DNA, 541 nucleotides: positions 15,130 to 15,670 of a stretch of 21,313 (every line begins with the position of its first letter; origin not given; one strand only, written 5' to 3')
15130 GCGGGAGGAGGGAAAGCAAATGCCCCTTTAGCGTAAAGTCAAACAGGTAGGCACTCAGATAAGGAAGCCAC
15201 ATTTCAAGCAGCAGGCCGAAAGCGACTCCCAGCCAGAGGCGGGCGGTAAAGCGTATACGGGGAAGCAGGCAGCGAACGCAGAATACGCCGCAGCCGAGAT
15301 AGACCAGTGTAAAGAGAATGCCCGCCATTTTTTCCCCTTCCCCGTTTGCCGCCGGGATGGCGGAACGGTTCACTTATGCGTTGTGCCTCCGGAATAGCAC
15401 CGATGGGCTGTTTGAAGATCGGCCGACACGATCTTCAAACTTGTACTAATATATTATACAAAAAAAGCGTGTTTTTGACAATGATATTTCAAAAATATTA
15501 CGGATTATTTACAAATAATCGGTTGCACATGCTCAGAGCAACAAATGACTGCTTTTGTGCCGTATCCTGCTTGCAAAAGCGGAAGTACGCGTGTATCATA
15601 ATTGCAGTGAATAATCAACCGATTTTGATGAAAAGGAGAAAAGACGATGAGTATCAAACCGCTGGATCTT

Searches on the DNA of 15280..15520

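Call 16: search_rna_families(source=window, start=15280, end=15520, threshold=evalue, max_evalue=10, show_alignments=3)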
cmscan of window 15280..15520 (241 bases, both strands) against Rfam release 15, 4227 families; matches with E-value up to 10: 3.
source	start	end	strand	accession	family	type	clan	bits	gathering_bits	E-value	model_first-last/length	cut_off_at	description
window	15348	15367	+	RF01107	SBRMV1_UPD-PKf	Cis-reg;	-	14.2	39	4.5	1-27/27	no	Pseudoknot of upstream pseudoknot domain (UPD) of the 3'UTR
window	15374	15433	+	RF01121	sR38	Gene; snRNA; snoRNA; CD-box;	-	9.5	50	6.4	1-59/59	no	Small nucleolar RNA sR38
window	15287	15335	+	RF02213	ZFAT-AS1_3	Gene; lncRNA;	-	9.3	70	9.9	29-80/80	no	ZFAT antisense RNA 1 conserved region 3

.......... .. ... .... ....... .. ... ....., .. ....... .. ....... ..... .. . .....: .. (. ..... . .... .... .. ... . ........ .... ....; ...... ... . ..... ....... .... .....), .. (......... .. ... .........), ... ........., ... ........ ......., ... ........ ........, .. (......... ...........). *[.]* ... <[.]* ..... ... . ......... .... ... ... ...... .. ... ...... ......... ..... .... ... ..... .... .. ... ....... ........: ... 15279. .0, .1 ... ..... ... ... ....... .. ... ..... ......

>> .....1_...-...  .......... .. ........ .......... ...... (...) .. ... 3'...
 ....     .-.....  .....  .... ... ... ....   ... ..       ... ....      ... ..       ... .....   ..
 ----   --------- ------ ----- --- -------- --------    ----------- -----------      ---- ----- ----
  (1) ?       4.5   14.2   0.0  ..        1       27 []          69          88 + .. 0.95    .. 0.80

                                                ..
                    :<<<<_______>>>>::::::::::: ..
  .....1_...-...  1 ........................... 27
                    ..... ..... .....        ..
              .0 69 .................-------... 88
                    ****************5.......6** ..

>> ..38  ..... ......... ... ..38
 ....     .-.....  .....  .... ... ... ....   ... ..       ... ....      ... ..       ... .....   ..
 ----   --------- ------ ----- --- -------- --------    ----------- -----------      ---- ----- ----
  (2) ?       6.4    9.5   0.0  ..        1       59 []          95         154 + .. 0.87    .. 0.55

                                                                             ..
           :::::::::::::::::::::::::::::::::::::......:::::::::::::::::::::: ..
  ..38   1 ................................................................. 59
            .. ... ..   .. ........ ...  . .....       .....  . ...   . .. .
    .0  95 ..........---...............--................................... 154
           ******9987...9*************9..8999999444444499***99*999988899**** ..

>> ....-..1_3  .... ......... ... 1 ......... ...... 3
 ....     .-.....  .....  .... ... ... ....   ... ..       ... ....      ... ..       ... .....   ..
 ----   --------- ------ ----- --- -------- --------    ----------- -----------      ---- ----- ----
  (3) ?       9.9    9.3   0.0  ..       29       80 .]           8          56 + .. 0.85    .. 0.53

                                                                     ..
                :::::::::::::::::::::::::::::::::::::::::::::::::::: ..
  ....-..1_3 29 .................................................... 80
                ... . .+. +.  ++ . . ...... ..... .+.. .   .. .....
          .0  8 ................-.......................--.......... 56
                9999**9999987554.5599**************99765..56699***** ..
